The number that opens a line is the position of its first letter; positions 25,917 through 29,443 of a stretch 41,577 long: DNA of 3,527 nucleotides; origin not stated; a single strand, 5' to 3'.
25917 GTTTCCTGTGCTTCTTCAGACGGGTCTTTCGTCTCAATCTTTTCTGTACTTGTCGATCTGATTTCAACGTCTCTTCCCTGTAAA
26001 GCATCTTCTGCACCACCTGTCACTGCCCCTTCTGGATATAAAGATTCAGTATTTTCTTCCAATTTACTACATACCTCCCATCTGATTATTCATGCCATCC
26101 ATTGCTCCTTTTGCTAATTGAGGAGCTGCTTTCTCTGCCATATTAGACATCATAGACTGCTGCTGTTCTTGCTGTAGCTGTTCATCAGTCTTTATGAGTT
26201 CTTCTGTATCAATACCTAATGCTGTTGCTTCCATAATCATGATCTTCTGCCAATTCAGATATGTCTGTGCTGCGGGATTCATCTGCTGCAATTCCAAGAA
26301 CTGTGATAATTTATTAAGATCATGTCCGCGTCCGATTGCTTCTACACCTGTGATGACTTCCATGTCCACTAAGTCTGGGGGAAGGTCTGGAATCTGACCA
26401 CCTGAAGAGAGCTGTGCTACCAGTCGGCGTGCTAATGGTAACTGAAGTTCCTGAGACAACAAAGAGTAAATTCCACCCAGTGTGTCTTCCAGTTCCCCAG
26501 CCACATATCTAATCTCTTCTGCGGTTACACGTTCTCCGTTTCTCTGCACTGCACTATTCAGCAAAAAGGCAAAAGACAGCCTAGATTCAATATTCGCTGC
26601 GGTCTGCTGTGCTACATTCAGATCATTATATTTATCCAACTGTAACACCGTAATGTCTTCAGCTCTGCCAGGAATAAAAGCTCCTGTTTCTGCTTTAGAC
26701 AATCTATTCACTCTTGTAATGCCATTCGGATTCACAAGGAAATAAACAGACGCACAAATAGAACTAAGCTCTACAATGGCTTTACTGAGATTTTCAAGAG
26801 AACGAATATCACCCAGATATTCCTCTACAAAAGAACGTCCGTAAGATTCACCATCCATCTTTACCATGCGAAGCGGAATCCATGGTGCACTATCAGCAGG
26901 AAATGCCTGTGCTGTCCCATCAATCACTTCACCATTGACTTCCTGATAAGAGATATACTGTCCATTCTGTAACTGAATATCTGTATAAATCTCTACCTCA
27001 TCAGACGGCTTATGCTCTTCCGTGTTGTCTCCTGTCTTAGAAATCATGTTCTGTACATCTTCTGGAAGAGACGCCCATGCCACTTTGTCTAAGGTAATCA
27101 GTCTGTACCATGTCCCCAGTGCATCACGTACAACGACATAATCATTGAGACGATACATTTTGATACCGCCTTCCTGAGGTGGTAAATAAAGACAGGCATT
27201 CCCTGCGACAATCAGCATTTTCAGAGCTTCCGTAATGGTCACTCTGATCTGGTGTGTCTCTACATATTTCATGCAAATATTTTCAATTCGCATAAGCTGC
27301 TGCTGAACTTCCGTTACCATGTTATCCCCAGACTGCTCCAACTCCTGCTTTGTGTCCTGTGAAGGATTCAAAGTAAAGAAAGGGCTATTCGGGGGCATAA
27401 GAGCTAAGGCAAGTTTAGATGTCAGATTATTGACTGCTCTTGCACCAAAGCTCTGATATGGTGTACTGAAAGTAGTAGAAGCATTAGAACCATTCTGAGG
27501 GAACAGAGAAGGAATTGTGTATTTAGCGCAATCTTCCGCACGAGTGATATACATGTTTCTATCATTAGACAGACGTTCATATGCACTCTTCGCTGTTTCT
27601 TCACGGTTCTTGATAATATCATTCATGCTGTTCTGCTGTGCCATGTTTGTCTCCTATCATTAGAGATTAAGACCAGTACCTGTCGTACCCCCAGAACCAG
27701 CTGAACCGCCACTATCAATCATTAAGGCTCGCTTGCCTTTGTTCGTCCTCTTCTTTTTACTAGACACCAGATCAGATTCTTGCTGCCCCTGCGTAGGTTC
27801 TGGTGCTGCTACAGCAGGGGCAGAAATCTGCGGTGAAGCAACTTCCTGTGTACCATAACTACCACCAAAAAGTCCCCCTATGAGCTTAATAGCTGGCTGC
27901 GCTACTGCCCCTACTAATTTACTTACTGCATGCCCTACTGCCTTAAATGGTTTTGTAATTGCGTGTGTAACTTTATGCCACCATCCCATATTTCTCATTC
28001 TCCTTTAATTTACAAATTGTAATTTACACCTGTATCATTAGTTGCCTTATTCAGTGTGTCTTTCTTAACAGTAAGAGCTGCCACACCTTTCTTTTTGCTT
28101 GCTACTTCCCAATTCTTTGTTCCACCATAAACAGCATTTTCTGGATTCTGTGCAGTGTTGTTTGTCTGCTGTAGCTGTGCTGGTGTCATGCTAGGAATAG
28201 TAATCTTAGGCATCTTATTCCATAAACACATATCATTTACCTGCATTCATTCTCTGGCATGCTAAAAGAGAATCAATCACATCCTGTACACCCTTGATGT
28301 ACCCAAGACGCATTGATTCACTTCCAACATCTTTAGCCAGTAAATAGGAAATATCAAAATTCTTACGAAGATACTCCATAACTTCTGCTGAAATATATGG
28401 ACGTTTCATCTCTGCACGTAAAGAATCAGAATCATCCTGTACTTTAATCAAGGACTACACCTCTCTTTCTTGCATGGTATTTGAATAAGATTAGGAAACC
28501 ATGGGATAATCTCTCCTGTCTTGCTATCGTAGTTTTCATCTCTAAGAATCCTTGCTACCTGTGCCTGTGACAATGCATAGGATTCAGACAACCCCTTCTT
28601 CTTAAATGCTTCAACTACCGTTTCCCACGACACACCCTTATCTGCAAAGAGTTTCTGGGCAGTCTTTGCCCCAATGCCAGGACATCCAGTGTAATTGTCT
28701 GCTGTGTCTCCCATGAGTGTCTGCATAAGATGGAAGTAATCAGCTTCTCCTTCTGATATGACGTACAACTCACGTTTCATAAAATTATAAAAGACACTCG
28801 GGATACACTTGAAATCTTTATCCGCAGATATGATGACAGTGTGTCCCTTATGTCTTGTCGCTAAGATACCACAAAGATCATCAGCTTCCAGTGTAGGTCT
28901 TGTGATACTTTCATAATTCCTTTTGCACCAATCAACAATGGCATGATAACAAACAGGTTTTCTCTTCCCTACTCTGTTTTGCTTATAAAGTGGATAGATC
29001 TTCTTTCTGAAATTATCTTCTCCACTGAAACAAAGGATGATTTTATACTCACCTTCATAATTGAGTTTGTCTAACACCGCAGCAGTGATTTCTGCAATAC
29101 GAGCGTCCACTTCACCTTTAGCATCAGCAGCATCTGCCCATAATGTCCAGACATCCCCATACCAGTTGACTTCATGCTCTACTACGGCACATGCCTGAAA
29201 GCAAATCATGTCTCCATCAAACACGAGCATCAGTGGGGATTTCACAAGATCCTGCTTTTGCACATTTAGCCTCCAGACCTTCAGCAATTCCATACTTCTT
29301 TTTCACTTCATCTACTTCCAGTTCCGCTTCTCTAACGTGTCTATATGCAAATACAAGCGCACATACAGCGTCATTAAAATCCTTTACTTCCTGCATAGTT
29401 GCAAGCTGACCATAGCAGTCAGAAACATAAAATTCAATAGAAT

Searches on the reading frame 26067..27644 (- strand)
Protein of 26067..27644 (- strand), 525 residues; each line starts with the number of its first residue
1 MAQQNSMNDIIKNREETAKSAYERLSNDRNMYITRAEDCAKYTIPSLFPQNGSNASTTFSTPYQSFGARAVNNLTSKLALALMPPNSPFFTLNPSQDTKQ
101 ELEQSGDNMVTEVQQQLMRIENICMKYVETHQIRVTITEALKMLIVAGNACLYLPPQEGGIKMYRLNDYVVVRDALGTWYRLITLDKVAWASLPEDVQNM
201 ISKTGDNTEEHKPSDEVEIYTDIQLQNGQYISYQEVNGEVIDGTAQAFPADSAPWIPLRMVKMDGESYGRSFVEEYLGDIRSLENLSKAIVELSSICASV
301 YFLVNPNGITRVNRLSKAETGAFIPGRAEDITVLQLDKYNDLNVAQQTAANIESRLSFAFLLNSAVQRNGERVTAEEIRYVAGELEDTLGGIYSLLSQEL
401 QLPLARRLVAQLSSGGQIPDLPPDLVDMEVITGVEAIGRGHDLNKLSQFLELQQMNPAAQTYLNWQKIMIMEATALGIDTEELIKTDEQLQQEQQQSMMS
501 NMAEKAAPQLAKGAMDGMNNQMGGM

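Call 81: search_protein_families(library=phrogs, proteins=[window:26067-27644:-], max_evalue=0.00001)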
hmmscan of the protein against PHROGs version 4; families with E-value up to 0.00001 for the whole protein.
window:26067-27644:- (525 aa): 3 families
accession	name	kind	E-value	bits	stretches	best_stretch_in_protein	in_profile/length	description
phrog_449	-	connector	1.5e-192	641.7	1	13-522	3-513/520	head-tail adaptor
phrog_332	-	connector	4.9e-37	128.5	1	13-519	9-546/560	head-tail adaptor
phrog_22998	-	connector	8.6e-11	42.9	1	393-507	2-120/127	head-tail connector protein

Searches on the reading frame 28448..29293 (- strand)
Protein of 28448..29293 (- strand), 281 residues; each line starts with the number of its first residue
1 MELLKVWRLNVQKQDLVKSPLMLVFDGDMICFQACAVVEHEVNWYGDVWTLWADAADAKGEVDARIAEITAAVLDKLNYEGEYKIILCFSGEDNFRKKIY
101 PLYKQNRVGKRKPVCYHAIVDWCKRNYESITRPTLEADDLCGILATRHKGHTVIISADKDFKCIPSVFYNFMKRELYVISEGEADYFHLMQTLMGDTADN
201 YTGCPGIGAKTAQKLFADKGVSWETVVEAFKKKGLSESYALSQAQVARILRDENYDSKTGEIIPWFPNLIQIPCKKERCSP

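Call 81: search_protein_families(library=phrogs, proteins=[window:28448-29293:-], max_evalue=0.00001)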
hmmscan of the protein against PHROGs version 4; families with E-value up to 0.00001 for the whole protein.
window:28448-29293:- (281 aa): 1 family
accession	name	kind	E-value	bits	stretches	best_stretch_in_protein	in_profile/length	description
phrog_107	-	DNA, RNA and nucleotide metabolism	2.7e-69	235.7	1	13-266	112-385/542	exonuclease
